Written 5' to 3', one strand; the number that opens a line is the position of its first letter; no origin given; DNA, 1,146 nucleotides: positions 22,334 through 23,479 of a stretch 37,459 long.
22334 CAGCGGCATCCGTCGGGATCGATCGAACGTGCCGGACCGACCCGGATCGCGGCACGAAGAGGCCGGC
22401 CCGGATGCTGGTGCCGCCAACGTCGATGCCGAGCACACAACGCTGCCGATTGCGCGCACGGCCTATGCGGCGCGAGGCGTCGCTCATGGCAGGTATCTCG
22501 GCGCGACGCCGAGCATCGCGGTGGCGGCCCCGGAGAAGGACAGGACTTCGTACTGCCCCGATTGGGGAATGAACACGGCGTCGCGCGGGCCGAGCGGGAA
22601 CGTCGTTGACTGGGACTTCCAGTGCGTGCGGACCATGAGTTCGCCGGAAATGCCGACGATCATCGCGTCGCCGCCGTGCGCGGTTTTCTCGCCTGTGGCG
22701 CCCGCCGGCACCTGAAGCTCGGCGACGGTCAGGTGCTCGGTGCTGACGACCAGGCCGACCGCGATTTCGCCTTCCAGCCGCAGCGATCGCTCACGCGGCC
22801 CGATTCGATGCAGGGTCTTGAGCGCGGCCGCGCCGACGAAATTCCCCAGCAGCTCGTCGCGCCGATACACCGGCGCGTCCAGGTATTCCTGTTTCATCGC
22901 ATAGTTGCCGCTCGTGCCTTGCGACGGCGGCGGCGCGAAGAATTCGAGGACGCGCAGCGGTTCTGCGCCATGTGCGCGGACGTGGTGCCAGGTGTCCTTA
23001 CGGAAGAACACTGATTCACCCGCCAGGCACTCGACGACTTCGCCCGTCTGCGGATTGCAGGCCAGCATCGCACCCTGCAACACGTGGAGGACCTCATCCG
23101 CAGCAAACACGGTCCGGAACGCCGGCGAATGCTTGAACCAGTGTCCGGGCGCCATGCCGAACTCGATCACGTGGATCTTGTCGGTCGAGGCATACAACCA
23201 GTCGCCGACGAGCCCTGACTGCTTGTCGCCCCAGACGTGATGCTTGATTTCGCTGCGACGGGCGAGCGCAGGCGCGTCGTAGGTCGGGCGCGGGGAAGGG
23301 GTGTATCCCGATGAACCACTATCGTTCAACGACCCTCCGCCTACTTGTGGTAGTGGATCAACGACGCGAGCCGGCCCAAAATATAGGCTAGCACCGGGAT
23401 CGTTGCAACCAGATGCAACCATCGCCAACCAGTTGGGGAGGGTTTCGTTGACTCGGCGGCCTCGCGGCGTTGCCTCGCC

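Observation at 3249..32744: Candidate undescribed oxidative glycan-processing module: redox and metallo-enzymes built into a glucan utilisation locus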

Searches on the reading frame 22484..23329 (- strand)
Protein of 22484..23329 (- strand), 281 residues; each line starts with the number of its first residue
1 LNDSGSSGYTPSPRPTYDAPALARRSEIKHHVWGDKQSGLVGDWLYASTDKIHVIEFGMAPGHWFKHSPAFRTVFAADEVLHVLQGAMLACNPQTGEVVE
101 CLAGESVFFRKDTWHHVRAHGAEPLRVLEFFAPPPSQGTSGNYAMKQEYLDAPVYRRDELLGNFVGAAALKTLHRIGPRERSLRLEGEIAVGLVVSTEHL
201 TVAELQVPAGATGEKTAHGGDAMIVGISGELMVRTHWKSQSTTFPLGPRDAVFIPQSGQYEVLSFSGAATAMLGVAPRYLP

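Call 6: search_protein_families(library=pfam, proteins=[window:22484-23329:-], max_evalue=0.01)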
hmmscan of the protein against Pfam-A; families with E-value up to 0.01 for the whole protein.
window:22484-23329:- (281 aa): 2 families
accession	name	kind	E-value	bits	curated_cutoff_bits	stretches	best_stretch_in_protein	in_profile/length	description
PF07883.17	Cupin_2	-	8.3e-12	45.1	27.2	1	79-130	20-69/70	Cupin domain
PF05899.18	Cupin_3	-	0.00036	20.6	23.5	1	68-115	16-62/74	EutQ-like cupin domain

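Call 9: search_protein_families(library=ncbifam, proteins=[window:22484-23329:-], max_evalue=0.01)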
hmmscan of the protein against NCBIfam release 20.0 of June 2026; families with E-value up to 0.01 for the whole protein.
window:22484-23329:- (281 aa): 0 families

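Call 49: search_solved_structures(query=window:22484-23329:-, max_evalue=1)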
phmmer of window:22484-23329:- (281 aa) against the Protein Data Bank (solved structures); distinct sequences matched with E-value up to 1: 4.
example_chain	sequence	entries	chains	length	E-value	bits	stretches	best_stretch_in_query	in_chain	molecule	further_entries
2gu9_A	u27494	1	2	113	0.12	14.7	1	51-136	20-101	tetracenomycin polyketide synthesis protein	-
2oa2_A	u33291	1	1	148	0.12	14.7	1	106-136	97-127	BH2720 protein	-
3h50_A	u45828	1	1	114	0.12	14.6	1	51-136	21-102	Tetracenomycin polyketide synthesis protein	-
3oyr_A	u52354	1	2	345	0.35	13.2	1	19-56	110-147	Trans-isoprenyl diphosphate synthase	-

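Call 55: find_homologous_proteins(query=window:22484-23329:-)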
Query window:22484-23329:- (281 aa): 2287 proteins with E <= 0.001 among 8000 candidates; the best 120 are listed.
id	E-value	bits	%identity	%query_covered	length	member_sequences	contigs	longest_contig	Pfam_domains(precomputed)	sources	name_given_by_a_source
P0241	5.2e-177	605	93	100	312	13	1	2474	PF07883.18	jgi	jgi:mannose-6-phosphate isomerase-like protein (cupin superfamily)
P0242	7.0e-171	585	90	100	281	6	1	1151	PF07883.18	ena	-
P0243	7.1e-169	578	88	100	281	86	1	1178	PF07883.18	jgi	jgi:mannose-6-phosphate isomerase-like protein (cupin superfamily)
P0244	1.0e-166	571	87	100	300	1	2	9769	PF07883.18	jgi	jgi:mannose-6-phosphate isomerase-like protein (cupin superfamily)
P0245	1.6e-165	567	87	100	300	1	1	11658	PF07883.18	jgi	jgi:mannose-6-phosphate isomerase-like protein (cupin superfamily)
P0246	5.5e-165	565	85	100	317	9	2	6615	PF07883.18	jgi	jgi:mannose-6-phosphate isomerase-like protein (cupin superfamily)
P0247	2.2e-164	564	87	100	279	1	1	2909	PF07883.18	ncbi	-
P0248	4.1e-164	563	85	100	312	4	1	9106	PF07883.18,PF05899.19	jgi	-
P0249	6.7e-164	562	86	100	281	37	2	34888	PF07883.18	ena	-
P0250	1.4e-163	561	85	100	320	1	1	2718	PF07883.18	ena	-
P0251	2.7e-163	560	85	100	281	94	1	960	PF07883.18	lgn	-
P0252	9.3e-163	558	84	100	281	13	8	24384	PF07883.18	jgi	jgi:mannose-6-phosphate isomerase-like protein (cupin superfamily)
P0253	4.9e-162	556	85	100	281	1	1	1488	PF07883.18,PF05899.19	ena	-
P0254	1.7e-161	554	84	100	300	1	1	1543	PF07883.18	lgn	-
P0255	2.3e-161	554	83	100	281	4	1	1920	PF07883.18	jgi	jgi:mannose-6-phosphate isomerase-like protein (cupin superfamily)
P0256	2.8e-160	550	83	100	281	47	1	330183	PF07883.18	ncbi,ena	-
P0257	6.7e-159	546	83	100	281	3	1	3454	PF07883.18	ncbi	ncbi:MAG: cupin domain-containing protein [Steroidobacteraceae bacterium]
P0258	2.3e-158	544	81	100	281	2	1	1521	PF07883.18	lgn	-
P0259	2.5e-158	544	83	100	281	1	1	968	PF07883.18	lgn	-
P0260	4.4e-158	543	82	100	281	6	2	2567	PF07883.18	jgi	jgi:mannose-6-phosphate isomerase-like protein (cupin superfamily)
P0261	7.2e-158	542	83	100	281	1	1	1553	PF07883.18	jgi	jgi:mannose-6-phosphate isomerase-like protein (cupin superfamily)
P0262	8.1e-158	542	83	100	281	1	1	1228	PF07883.18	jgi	jgi:mannose-6-phosphate isomerase-like protein (cupin superfamily)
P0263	9.3e-158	542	83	100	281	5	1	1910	PF07883.18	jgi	jgi:mannose-6-phosphate isomerase-like protein (cupin superfamily)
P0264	2.2e-157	541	83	100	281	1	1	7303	PF07883.18,PF05899.19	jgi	jgi:mannose-6-phosphate isomerase-like protein (cupin superfamily)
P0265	1.1e-156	538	83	100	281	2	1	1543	PF12852.14,PF07883.18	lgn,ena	-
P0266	1.1e-156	538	80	100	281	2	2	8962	PF07883.18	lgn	-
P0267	1.4e-156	538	82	100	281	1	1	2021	PF07883.18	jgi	jgi:mannose-6-phosphate isomerase-like protein (cupin superfamily)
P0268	2.1e-156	537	82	100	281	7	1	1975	PF07883.18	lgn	-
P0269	3.0e-156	537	81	100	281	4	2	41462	PF07883.18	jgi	-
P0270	3.3e-156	537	82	100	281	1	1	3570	PF07883.18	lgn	-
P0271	4.5e-156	536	81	100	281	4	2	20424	PF07883.18,PF05899.19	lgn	-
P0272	9.7e-156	535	81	100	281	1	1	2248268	PF07883.18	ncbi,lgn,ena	-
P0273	1.2e-155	535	81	100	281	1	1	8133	PF07883.18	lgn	-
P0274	2.8e-155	534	81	100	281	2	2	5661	PF12852.14,PF07883.18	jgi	jgi:mannose-6-phosphate isomerase-like protein (cupin superfamily)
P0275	4.0e-155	533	80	100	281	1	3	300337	PF07883.18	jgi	-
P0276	7.4e-155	532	81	100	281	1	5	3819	PF07883.18,PF05899.19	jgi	jgi:mannose-6-phosphate isomerase-like protein (cupin superfamily)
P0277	1.1e-154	532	81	100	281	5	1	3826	PF07883.18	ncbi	-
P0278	5.8e-154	529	80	100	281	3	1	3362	PF07883.18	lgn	-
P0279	8.0e-154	529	81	100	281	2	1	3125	PF07883.18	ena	-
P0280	9.7e-153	525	80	100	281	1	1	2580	PF07883.18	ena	-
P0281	1.1e-152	525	80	100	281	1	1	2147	PF07883.18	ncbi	-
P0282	1.5e-152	525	78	100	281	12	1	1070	PF07883.18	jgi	jgi:mannose-6-phosphate isomerase-like protein (cupin superfamily)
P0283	1.0e-151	522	80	100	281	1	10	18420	PF07883.18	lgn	-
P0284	2.1e-150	518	79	100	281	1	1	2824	PF07883.18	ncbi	-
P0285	1.2e-148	512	79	100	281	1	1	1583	PF07883.18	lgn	-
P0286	1.4e-147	508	77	100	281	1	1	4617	PF07883.18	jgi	jgi:mannose-6-phosphate isomerase-like protein (cupin superfamily)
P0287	5.9e-147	506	77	100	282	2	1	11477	PF07883.18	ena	-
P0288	4.0e-146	504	83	92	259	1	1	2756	PF07883.18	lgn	-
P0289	1.4e-145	502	75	100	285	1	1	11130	PF07883.18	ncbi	-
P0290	4.2e-142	490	84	89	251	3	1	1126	PF07883.18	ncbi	ncbi:MAG: cupin domain-containing protein, partial [Steroidobacteraceae bacterium]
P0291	5.9e-139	480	78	100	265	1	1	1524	PF07883.18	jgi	jgi:mannose-6-phosphate isomerase-like protein (cupin superfamily)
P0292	3.4e-136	471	84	84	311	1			PF07883.18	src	-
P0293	3.0e-133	461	78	90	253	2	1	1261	PF12852.14,PF07883.18,PF05899.19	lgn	-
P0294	2.6e-132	458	83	86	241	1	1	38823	PF07883.18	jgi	jgi:quercetin dioxygenase-like cupin family protein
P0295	4.7e-131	454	71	100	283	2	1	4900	PF07883.18,PF05899.19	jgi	jgi:mannose-6-phosphate isomerase-like protein (cupin superfamily)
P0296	9.5e-131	453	69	100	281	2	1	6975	PF07883.18,PF05899.19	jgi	jgi:mannose-6-phosphate isomerase-like protein (cupin superfamily)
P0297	9.8e-130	450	70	100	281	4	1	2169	PF07883.18,PF05899.19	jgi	-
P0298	8.4e-129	447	69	98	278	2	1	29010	PF07883.18,PF05899.19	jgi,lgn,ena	-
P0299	1.5e-128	446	68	100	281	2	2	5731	PF07883.18,PF05899.19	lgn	-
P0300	2.0e-128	446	73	93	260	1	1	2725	PF07883.18,PF05899.19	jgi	jgi:mannose-6-phosphate isomerase-like protein (cupin superfamily)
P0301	3.8e-128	445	68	100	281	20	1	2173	PF07883.18,PF05899.19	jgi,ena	-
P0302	6.5e-128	444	69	98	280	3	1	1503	PF07883.18,PF05899.19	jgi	jgi:mannose-6-phosphate isomerase-like protein (cupin superfamily)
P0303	1.0e-125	437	69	98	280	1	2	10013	PF07883.18,PF05899.19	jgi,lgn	jgi:mannose-6-phosphate isomerase-like protein (cupin superfamily)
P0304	2.5e-124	432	67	98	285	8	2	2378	PF07883.18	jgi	jgi:mannose-6-phosphate isomerase-like protein (cupin superfamily)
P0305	4.1e-124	431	67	100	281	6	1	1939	PF07883.18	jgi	-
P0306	2.3e-121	422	65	98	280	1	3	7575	PF12852.14,PF07883.18,PF05899.19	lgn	-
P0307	3.3e-121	422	65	100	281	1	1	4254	PF07883.18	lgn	-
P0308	5.7e-119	414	70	92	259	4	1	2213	PF07883.18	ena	-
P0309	8.2e-119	414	65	99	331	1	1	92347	PF07883.18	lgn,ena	-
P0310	1.1e-118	414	64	100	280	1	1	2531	PF07883.18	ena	-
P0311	6.3e-116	405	68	91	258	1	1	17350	PF07883.18,PF05899.19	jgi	jgi:mannose-6-phosphate isomerase-like protein (cupin superfamily)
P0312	1.4e-115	403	63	98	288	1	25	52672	PF07883.18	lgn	-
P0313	6.7e-115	401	73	69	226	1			PF07883.18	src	-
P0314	9.1e-115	401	62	100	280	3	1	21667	PF07883.18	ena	-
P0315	4.9e-113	395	59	99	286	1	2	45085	PF07883.18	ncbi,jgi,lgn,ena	-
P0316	9.5e-113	394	64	98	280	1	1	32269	PF07883.18,PF05899.19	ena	-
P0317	6.5e-112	391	62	98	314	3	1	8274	PF12852.14,PF07883.18,PF05899.19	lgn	-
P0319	2.0e-108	380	58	100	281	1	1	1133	PF07883.18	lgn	-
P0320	1.4e-107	377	66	89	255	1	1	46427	PF07883.18,PF05899.19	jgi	jgi:mannose-6-phosphate isomerase-like protein (cupin superfamily)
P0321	2.7e-107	376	80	74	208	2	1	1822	PF07883.18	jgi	jgi:quercetin dioxygenase-like cupin family protein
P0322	2.1e-106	373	59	99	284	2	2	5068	PF07883.18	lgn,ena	-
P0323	4.5e-106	372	58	98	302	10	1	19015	PF07883.18,PF05899.19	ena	-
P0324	4.7e-106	372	58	99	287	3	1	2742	PF07883.18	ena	-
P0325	2.1e-103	363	57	97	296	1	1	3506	PF12852.14,PF07883.18,PF05899.19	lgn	-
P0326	1.1e-102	361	61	90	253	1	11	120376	PF07883.18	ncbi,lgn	-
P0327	7.7e-100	352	57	98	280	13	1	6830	PF07883.18,PF05899.19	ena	-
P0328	1.2e-99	351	56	92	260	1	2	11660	PF07883.18,PF05899.19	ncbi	-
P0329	1.8e-98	347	57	97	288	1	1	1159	PF07883.18,PF05899.19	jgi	jgi:mannose-6-phosphate isomerase-like protein (cupin superfamily)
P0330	2.4e-96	340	56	97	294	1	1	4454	PF07883.18,PF05899.19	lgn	-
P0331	4.1e-95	336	88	57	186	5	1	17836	PF07883.18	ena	-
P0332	1.5e-94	334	54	100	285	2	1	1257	PF07883.18,PF05899.19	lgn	-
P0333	2.7e-93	330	55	98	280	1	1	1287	PF07883.18,PF05899.19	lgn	-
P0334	2.8e-92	327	55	97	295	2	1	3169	PF07883.18,PF05899.19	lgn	-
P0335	4.7e-88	313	61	79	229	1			PF07883.18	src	-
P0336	4.3e-87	310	66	74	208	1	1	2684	PF07883.18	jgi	jgi:mannose-6-phosphate isomerase-like protein (cupin superfamily)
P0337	1.0e-86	309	51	97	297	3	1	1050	PF07883.18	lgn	-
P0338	2.1e-85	304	50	98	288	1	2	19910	PF07883.18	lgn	-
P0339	6.6e-85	303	53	97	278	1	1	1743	PF12852.14,PF07883.18,PF05899.19,PF02311.26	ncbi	-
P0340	3.1e-84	301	51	97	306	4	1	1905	PF07883.18,PF05899.19,PF01050.25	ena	-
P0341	4.5e-84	300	51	94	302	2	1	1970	PF07883.18,PF05899.19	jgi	jgi:mannose-6-phosphate isomerase-like protein (cupin superfamily)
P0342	4.7e-84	300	49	97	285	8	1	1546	PF07883.18,PF05899.19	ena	-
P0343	5.7e-84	300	51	97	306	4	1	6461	PF07883.18,PF05899.19,PF02311.26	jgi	jgi:mannose-6-phosphate isomerase-like protein (cupin superfamily)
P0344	9.9e-84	299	51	99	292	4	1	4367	PF07883.18,PF05899.19,PF01050.25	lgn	-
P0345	1.3e-83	298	50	99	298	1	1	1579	PF07883.18,PF05899.19,PF01050.25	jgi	jgi:mannose-6-phosphate isomerase-like protein (cupin superfamily)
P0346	1.8e-83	298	50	99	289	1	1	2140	PF07883.18,PF00190.29,PF05899.19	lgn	-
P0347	1.9e-83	298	52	97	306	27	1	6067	PF07883.18,PF05899.19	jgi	jgi:mannose-6-phosphate isomerase-like protein (cupin superfamily)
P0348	2.9e-83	297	52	100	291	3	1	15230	PF07883.18,PF00190.29,PF05899.19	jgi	jgi:mannose-6-phosphate isomerase-like protein (cupin superfamily)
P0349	2.9e-83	297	50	99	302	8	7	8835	PF07883.18,PF05899.19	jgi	jgi:quercetin dioxygenase-like cupin family protein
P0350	4.4e-83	297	50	98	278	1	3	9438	PF07883.18,PF05899.19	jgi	jgi:quercetin dioxygenase-like cupin family protein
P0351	4.4e-83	297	49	98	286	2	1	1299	PF07883.18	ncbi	-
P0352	5.3e-83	296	50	98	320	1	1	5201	PF07883.18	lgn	-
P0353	6.2e-83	296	52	97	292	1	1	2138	PF07883.18,PF05899.19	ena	-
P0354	8.0e-83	296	52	97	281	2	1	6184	PF07883.18,PF05899.19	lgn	-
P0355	9.3e-83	296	49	99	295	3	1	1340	PF12852.14,PF07883.18,PF02311.26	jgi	jgi:quercetin dioxygenase-like cupin family protein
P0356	9.9e-83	296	51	97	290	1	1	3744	PF07883.18,PF05899.19,PF01050.25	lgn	-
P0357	1.6e-82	295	51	98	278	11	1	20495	PF07883.18,PF05899.19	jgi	-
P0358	4.7e-82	293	48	97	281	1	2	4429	PF07883.18,PF05899.19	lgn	-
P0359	5.5e-82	293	51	97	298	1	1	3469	PF07883.18,PF02311.26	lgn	-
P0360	6.1e-82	293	49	97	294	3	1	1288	PF07883.18,PF00190.29,PF05899.19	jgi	jgi:mannose-6-phosphate isomerase-like protein (cupin superfamily)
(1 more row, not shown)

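Call 66: predict_structure(alignment_id=A3)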
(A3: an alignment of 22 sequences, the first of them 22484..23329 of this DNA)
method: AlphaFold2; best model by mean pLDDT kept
length: 281 residues; sequences in the alignment: 22
mean_pLDDT: 87.7   pTM: 0.88
mean pLDDT of the five models: 87.7, 87.5, 86.6, 74.1, 73.2
residues with pLDDT >= 90: 173; 70-90: 79; 50-70: 22; < 50: 7
segments of 3 or more residues with pLDDT < 50: 1-6
pLDDT, mean of each block of 10 residues (from residue 1): 43 74 83 87 82 92 91 90 98 92 97 94 96 73 85 80 66 94 92 95 96 91 95 95 95 94 93 92 64
secondary structure, 60 per line:
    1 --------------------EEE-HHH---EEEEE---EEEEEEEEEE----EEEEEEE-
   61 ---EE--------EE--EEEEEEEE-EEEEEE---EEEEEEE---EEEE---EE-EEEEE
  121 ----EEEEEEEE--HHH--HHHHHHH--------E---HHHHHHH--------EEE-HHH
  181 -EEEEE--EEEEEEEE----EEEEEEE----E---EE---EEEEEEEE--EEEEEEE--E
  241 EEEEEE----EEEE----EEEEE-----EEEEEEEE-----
elements in order: E21-23 E31-35 E39-48 E53-59 E78-85 E87-92 E96-102 E106-109 E116-120 E125-132 H140-146 H159-165 E174-176 E182-186 E189-196 E201-207 E221-228 E231-237 E240-246 E251-254 E259-263 E269-276

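Call 69: fold_search(model_id=the predicted structure, library=pdb)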
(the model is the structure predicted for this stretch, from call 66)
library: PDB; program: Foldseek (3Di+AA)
matches with E <= 10: 1963; with E <= 0.001: 561
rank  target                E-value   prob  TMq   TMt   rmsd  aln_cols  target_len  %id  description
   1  6l9i_A                5.8e-14  1.00  0.66  0.56   5.8       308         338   12  Crystal Structure of Lactobacillus farciminis Oxalate Decarboxylase Formate Complex (released 2021-01-20)
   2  2vqa_C                6.7e-14  1.00  0.64  0.53   8.1       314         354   15  Protein-folding location can regulate Mn versus Cu- or Zn-binding. Crystal Structure of MncA. (released 2008-10-28)
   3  1y3t_A                8.7e-14  1.00  0.66  0.57   9.4       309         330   12  Crystal structure of YxaG, a dioxygenase from Bacillus subtilis (released 2005-01-18)
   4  2vqa_A                8.7e-14  1.00  0.65  0.52   8.1       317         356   14  Protein-folding location can regulate Mn versus Cu- or Zn-binding. Crystal Structure of MncA. (released 2008-10-28)
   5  8hfb_A                1.1e-13  1.00  0.67  0.60   9.3       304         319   15  Evolved variant of quercetin 2,4-dioxygenase from Bacillus subtilis (released 2023-03-08)
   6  2h0v_A                2.4e-13  1.00  0.67  0.57   9.7       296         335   14  Crystal structure of a putative quercetin 2,3-dioxygenase (yxag, bsu39980) from bacillus subtilis at 2.60 A resolution (released 2006-05-30)
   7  8hfb_B                2.8e-13  1.00  0.65  0.60   9.4       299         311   13  Evolved variant of quercetin 2,4-dioxygenase from Bacillus subtilis (released 2023-03-08)
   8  1ipk_B                3.5e-13  1.00  0.57  0.46   8.2       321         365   13  CRYSTAL STRUCTURES OF RECOMBINANT AND NATIVE SOYBEAN BETA-CONGLYCININ BETA HOMOTRIMERS (released 2002-05-16)
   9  4met_A                4.3e-13  1.00  0.66  0.51   6.0       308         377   13  Assigning the EPR Fine Structure Parameters of the Mn(II) Centers in Bacillus subtilis Oxalate Decarboxylase by Site-D (released 2014-03-05)
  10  2uyb                  5.5e-13  1.00  0.66  0.51   6.1       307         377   13  S161A mutant of Bacillus subtilis Oxalate Decarboxylase OxdC (released 2007-08-21)
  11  1uij_A                5.8e-13  1.00  0.59  0.45   8.4       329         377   12  Crystal Structure Of Soybean beta-Conglycinin Beta Homotrimer (I122M/K124W) (released 2004-07-16)
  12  2ea7_C                6.5e-13  1.00  0.55  0.43   8.4       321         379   12  Crystal Structure of Adzuki Bean 7S Globulin-1 (released 2008-02-05)
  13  2eaa_B                7.2e-13  1.00  0.56  0.43   8.2       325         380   13  Crystal Structure of Adzuki Bean 7S Globulin-3 (released 2008-02-05)
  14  2eaa_A                7.9e-13  1.00  0.55  0.43   8.6       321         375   12  Crystal Structure of Adzuki Bean 7S Globulin-3 (released 2008-02-05)
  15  1uw8                  9.7e-13  1.00  0.66  0.51   6.0       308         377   13  CRYSTAL STRUCTURE OF OXALATE DECARBOXYLASE (released 2004-02-19)
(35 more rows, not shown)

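Call 71: find_encoding_contigs(protein=P0315, flank=10000, max_places=1)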
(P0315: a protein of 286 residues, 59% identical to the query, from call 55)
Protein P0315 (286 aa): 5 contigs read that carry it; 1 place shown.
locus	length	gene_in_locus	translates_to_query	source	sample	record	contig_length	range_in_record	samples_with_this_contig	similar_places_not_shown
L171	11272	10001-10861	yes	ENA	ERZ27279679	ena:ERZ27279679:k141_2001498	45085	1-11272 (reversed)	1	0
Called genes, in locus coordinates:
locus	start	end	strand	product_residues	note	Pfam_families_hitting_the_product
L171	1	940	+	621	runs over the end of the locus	PF02129:Peptidase_S15, PF00326:Peptidase_S9 (faint), PF08530:PepX_C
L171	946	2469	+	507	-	PF00144:Beta-lactamase, PF11954:DUF3471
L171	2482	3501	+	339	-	PF01244:Peptidase_M19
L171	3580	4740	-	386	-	PF01380:SIS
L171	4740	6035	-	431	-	PF08013:GatZ_KbaZ-like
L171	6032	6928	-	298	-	PF00892:EamA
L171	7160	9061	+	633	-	-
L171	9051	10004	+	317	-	PF00480:ROK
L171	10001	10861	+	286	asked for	PF07883:Cupin_2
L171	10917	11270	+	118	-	?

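Call 72: find_encoding_contigs(protein=P0309, flank=10000, max_places=1)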
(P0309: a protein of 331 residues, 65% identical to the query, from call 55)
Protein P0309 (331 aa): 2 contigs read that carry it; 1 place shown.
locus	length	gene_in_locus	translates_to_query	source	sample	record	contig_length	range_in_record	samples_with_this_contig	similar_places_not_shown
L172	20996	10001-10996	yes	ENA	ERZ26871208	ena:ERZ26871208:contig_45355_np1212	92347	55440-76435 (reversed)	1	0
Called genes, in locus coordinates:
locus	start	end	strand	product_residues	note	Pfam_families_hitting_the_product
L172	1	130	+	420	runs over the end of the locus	PF01266:DAO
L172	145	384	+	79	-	PF04267:SoxD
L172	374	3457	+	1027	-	PF13510:Fer2_4, PF12831:FAD_oxidored (weak), PF08669:GCV_T_C (faint), PF17806:SO_alpha_A3, PF01571:GCV_T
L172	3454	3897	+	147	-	-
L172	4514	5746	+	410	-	PF01306:LacY_symp, PF03825:Nuc_H_symport, PF07690:MFS_1 (weak), PF12832:MFS_1_like, PF07690:MFS_1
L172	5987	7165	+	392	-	PF06439:3keto-disac_hyd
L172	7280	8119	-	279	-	PF01261:AP_endonuc_2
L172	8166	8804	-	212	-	-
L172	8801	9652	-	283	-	PF01261:AP_endonuc_2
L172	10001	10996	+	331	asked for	PF07883:Cupin_2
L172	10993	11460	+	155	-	PF00892:EamA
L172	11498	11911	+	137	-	PF00892:EamA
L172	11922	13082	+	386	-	PF01408:GFO_IDH_MocA, PF22725:GFO_IDH_MocA_C3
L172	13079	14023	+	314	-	PF00480:ROK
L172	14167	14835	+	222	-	PF13618:Gluconate_2-dh3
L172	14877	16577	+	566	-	PF00732:GMC_oxred_N, PF05199:GMC_oxred_C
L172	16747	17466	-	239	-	PF01182:Glucosamine_iso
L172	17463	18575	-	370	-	PF01408:GFO_IDH_MocA, PF03447:NAD_binding_3 (weak), PF02894:GFO_IDH_MocA_C, PF22725:GFO_IDH_MocA_C3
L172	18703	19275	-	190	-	PF13618:Gluconate_2-dh3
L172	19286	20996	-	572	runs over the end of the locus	PF00732:GMC_oxred_N, PF00890:FAD_binding_2 (faint), PF05199:GMC_oxred_C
